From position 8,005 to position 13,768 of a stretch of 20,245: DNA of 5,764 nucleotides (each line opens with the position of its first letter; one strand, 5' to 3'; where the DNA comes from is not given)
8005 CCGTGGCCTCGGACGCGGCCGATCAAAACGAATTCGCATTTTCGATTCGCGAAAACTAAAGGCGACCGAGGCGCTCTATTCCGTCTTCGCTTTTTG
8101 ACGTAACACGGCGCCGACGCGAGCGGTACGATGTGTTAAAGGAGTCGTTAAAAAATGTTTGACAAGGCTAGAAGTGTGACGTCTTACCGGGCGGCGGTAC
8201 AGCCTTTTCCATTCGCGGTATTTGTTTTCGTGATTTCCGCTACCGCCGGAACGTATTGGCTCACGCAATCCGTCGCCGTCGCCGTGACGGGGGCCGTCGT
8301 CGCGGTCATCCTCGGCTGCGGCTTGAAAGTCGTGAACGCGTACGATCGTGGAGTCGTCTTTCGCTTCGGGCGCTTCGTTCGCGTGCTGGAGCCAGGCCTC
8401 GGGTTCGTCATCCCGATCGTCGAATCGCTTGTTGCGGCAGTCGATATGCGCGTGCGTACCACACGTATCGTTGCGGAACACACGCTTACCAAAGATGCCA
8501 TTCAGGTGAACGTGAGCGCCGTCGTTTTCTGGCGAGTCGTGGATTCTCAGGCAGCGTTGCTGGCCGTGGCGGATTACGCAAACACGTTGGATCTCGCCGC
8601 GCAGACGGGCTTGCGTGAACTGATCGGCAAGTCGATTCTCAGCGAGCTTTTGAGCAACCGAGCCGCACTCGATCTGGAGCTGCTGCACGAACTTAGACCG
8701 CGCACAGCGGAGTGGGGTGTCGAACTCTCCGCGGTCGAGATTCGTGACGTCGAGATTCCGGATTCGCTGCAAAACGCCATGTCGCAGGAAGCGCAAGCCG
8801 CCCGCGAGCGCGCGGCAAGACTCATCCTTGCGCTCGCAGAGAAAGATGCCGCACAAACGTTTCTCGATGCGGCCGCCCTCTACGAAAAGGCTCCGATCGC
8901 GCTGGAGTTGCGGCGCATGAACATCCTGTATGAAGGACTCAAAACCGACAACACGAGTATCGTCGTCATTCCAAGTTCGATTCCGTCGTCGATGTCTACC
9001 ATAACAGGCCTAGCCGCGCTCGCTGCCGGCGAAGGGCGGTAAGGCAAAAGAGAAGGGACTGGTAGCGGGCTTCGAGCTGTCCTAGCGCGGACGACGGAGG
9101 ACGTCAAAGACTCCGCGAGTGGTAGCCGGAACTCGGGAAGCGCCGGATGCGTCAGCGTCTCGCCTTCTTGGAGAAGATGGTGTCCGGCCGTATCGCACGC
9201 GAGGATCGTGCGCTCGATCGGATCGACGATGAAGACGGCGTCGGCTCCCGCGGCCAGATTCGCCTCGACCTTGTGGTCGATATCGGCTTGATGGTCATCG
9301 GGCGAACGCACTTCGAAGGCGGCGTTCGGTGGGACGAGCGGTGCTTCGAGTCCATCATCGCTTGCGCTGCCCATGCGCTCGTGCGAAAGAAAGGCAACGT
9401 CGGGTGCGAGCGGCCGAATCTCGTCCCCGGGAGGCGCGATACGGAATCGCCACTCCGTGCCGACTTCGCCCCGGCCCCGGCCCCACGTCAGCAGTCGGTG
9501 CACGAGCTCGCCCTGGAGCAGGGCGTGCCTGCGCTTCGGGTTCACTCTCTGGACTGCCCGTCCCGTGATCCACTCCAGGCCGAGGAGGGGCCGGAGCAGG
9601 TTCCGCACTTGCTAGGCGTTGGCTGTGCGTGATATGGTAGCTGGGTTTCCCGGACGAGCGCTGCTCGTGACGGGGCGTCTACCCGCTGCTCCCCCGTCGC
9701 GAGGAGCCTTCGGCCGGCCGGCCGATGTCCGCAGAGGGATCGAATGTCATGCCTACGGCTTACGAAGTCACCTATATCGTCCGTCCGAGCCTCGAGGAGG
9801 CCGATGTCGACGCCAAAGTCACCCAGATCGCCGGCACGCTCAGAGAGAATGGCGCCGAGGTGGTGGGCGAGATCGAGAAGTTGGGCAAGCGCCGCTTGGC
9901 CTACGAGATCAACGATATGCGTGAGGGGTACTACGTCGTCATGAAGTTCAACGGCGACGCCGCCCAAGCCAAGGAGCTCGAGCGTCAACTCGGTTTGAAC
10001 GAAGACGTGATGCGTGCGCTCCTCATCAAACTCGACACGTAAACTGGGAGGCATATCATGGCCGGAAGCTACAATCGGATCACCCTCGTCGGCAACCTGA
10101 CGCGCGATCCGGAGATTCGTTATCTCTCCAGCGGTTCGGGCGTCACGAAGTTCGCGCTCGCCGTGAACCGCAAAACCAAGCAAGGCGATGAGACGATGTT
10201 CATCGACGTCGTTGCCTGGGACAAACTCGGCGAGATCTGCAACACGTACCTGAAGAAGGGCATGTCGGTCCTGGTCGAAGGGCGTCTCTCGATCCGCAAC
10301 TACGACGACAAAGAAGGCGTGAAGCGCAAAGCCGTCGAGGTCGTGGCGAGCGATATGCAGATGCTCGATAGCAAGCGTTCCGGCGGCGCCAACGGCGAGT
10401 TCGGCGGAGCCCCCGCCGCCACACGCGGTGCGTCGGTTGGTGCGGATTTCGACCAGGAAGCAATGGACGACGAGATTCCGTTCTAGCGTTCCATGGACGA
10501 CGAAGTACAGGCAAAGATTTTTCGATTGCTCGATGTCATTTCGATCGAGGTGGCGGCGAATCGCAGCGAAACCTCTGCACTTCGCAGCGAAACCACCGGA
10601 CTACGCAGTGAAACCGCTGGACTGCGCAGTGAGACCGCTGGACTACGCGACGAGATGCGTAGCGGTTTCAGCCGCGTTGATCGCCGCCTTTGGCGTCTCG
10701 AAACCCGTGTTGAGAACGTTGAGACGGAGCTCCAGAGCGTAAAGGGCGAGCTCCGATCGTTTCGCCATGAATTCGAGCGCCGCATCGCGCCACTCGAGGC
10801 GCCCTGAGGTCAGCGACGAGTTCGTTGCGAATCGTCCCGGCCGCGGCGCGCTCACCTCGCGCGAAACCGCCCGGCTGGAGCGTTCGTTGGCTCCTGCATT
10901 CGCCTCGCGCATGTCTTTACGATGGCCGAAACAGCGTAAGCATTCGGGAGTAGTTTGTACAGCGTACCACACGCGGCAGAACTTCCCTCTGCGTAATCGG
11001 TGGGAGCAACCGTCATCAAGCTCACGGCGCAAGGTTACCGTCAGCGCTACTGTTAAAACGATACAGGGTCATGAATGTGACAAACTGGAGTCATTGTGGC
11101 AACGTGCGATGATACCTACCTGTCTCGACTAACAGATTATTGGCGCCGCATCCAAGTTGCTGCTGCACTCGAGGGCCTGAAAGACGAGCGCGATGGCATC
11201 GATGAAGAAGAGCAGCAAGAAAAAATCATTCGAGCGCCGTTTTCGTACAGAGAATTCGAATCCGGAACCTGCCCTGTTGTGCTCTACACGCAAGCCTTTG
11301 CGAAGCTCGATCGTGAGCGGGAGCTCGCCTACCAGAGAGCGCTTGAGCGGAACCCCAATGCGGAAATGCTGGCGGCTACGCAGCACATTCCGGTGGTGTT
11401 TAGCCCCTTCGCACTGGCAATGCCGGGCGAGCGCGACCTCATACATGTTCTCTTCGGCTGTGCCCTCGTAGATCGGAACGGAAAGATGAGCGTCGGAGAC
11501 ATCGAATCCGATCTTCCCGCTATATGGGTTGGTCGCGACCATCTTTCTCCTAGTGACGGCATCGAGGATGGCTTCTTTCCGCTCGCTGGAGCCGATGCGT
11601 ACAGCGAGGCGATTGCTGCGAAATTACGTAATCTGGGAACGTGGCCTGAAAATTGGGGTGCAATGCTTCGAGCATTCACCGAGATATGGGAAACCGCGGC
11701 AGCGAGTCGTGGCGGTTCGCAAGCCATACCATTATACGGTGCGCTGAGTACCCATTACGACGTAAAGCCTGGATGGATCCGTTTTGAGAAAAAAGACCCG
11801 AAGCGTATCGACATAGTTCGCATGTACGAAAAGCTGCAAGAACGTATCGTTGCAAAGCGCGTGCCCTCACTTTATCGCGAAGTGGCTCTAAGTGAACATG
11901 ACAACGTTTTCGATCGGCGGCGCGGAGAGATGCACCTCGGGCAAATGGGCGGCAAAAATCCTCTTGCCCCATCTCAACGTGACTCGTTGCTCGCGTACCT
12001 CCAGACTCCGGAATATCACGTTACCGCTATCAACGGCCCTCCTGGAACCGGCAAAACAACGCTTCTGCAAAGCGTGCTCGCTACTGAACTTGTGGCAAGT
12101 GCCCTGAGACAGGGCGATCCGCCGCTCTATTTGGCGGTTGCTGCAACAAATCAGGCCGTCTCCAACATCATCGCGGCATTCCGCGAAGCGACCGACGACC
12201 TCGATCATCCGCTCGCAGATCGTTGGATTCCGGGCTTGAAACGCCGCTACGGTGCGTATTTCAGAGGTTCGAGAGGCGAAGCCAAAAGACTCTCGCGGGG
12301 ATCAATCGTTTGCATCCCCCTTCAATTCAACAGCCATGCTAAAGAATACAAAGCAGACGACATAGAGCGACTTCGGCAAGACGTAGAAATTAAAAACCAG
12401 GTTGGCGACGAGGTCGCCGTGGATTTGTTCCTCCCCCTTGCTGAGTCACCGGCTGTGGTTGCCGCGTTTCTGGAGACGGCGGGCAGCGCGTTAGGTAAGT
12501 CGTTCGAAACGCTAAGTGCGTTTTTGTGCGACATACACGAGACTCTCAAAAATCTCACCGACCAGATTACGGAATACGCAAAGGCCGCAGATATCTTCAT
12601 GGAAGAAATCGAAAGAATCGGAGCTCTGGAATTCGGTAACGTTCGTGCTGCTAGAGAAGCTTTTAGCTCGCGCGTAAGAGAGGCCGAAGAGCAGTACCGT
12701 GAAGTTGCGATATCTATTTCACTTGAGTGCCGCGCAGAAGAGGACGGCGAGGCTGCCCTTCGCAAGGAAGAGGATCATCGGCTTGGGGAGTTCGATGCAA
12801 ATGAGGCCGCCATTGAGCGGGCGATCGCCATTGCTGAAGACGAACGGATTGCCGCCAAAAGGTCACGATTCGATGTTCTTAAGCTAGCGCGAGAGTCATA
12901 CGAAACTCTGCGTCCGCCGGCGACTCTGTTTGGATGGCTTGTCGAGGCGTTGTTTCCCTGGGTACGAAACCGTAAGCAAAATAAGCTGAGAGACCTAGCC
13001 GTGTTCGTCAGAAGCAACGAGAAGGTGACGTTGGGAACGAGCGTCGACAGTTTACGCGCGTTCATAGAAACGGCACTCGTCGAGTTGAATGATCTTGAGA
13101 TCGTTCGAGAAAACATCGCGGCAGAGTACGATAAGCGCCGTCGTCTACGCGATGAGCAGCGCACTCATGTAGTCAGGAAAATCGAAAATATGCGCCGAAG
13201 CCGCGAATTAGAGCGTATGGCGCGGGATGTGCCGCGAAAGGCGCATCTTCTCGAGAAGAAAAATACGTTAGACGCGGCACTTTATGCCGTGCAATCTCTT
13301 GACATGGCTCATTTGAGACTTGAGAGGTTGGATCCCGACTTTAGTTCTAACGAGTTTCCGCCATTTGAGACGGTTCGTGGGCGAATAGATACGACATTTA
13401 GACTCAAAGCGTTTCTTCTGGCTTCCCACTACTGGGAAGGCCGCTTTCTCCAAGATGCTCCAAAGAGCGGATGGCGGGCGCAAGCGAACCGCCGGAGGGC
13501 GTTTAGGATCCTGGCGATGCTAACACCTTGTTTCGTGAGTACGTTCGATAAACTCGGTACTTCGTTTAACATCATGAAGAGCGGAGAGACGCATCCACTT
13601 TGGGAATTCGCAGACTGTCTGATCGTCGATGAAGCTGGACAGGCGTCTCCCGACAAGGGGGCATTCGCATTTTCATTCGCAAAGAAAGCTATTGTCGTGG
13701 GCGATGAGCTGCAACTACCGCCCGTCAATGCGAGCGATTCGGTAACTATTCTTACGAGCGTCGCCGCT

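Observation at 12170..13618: ~480-aa coiled-coil insertion inside the helicase ATPase core, between motifs Ia and II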

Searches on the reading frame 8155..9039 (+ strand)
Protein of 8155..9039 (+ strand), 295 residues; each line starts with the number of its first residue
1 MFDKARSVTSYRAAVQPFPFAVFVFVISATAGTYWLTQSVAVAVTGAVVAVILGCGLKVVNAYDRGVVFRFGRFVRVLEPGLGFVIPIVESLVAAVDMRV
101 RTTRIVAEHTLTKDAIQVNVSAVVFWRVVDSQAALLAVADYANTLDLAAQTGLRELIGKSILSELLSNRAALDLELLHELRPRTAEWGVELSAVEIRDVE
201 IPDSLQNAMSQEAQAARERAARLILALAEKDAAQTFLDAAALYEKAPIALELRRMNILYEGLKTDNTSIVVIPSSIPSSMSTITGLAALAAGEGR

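Call 7: search_protein_families(library=pfam, proteins=[window:8155-9039:+], max_evalue=0.01)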
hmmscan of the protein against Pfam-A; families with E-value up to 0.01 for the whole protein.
window:8155-9039:+ (295 aa): 2 families
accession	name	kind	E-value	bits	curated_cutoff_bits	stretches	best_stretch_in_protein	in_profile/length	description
PF01145.31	Band_7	-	4.8e-38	131.4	23.6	1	59-229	2-175/176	SPFH domain / Band 7 family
PF13421.11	Band_7_1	-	0.00062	19.9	24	1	117-213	110-207/211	SPFH domain-Band 7 family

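Call 76: search_protein_families(library=padloc, proteins=[window:8155-9039:+], max_evalue=0.01)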
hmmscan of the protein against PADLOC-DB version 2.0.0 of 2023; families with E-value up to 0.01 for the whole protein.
window:8155-9039:+ (295 aa): 0 families

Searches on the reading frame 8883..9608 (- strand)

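Call 7: search_protein_families(library=pfam, proteins=[window:8883-9608:-], max_evalue=0.01)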
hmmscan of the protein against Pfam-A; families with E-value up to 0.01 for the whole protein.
window:8883-9608:- (242 aa): 1 family
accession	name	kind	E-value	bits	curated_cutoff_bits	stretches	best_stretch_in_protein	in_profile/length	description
PF05685.18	Uma2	-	3.2e-14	53.2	27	1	11-164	15-171/172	Putative restriction endonuclease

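Call 76: search_protein_families(library=padloc, proteins=[window:8883-9608:-], max_evalue=0.01)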
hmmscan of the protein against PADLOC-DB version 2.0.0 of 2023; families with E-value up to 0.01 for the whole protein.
window:8883-9608:- (242 aa): 1 family
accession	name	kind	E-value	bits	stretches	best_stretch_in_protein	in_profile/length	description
PDLC04833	PDC-S03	-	2.1e-05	22.1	1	12-141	41-172/207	-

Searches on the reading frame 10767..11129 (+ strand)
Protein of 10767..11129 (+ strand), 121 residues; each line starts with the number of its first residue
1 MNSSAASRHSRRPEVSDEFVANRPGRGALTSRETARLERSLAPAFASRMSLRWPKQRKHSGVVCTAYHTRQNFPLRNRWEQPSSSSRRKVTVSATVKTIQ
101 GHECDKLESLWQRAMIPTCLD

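Call 7: search_protein_families(library=pfam, proteins=[window:10767-11129:+], max_evalue=0.01)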
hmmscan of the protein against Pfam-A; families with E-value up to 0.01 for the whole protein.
window:10767-11129:+ (121 aa): 0 families

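Call 76: search_protein_families(library=padloc, proteins=[window:10767-11129:+], max_evalue=0.01)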
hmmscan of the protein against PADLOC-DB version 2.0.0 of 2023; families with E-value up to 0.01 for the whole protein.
window:10767-11129:+ (121 aa): 1 family
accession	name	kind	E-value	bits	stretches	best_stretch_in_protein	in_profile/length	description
PDLC00688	Effector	-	0.0066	13.7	1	25-120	92-186/372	2TM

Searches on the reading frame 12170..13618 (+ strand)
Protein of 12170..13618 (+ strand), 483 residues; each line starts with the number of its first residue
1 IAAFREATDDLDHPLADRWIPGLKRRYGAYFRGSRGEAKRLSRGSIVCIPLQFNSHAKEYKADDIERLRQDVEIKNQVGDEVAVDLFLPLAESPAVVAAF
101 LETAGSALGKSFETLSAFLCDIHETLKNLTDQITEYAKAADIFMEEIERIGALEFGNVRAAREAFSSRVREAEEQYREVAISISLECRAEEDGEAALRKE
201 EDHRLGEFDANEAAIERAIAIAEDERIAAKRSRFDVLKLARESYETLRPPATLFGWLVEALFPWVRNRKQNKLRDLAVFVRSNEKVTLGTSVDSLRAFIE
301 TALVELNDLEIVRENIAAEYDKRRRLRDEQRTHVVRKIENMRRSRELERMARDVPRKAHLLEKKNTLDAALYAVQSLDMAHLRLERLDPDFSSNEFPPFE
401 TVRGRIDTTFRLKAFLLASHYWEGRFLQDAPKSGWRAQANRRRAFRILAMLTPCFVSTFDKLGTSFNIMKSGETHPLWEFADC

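Call 15: search_solved_structures(query=window:12170-13618:+, max_evalue=10)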
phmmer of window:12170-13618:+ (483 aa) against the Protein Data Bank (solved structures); distinct sequences matched with E-value up to 10: 3.
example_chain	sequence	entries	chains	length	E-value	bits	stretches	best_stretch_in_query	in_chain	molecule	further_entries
6ru4_A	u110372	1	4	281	0.19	14.1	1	46-97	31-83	Probable adhesion protein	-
6r3z_A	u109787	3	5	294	0.2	14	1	46-97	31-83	Probable adhesion protein | Adhesion protein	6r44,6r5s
8fed_E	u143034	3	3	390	1.5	11.1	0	63-153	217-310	Virulence factor Mce family protein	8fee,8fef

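Call 58: predict_structure(alignment_id=A4)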
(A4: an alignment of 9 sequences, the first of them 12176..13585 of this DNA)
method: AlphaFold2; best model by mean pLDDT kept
length: 470 residues; sequences in the alignment: 9
mean_pLDDT: 83.3   pTM: 0.58
mean pLDDT of the five models: 83.3, 80.8, 80.7, 79.3, 78.1
residues with pLDDT >= 90: 198; 70-90: 198; 50-70: 48; < 50: 26
segments of 3 or more residues with pLDDT < 50: 1-5, 453-470
pLDDT, mean of each block of 10 residues (from residue 1): 52 81 62 54 62 70 86 80 85 93 92 95 91 90 94 92 96 97 96 96 94 92 82 88 87 84 87 86 72 89 88 90 94 96 96 97 97 93 82 78 75 87 91 78 77 40 34
secondary structure, 60 per line:
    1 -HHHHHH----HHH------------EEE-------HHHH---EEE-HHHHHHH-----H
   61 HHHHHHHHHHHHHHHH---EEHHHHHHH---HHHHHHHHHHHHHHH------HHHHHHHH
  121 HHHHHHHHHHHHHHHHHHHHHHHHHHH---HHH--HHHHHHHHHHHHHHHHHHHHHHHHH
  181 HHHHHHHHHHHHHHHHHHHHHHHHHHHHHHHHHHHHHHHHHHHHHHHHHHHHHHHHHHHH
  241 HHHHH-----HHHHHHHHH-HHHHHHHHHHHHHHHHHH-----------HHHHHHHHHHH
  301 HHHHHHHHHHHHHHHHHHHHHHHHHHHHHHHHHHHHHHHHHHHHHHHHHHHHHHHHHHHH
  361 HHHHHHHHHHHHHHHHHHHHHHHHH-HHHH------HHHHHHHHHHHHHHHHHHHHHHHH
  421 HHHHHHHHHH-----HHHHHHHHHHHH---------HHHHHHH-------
elements in order: H2-7 E27-29 H37-40 E44-46 H48-54 H60-76 H82-88 H92-106 H113-147 H156-245 H251-259 H261-278 H290-385 H387-390 H397-430 H436-447 H457-463

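Call 82: search_protein_representatives(protein=window:12176-13585:+)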
Query: 470 residues. Proteins with E-value up to 0.001 (for the whole library): 77; up to 1e-10: 7; up to 1e-30: 5. The best 77 are listed.
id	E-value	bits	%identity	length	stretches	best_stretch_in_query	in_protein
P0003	6.7e-97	341.9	42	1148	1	1-468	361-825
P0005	6.2e-69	249.8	36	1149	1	1-470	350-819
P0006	7.7e-59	216.5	36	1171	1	1-470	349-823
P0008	4.7e-52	194.1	31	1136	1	1-467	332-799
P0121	6.8e-34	134.3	31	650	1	147-469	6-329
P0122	2.5e-25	106.1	41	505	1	320-470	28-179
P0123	5.6e-17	78.5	42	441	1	374-469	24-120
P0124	2.0e-09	53.6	40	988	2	378-468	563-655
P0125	2.7e-09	53.2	40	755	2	383-459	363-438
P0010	3.9e-08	49.4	44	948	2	400-467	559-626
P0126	4.4e-08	49.2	45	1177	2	399-460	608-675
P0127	4.7e-07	45.8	44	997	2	399-465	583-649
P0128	1.0e-06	44.7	43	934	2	392-463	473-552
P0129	1.3e-06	44.4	31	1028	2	400-460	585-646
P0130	2.1e-06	43.7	41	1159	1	373-460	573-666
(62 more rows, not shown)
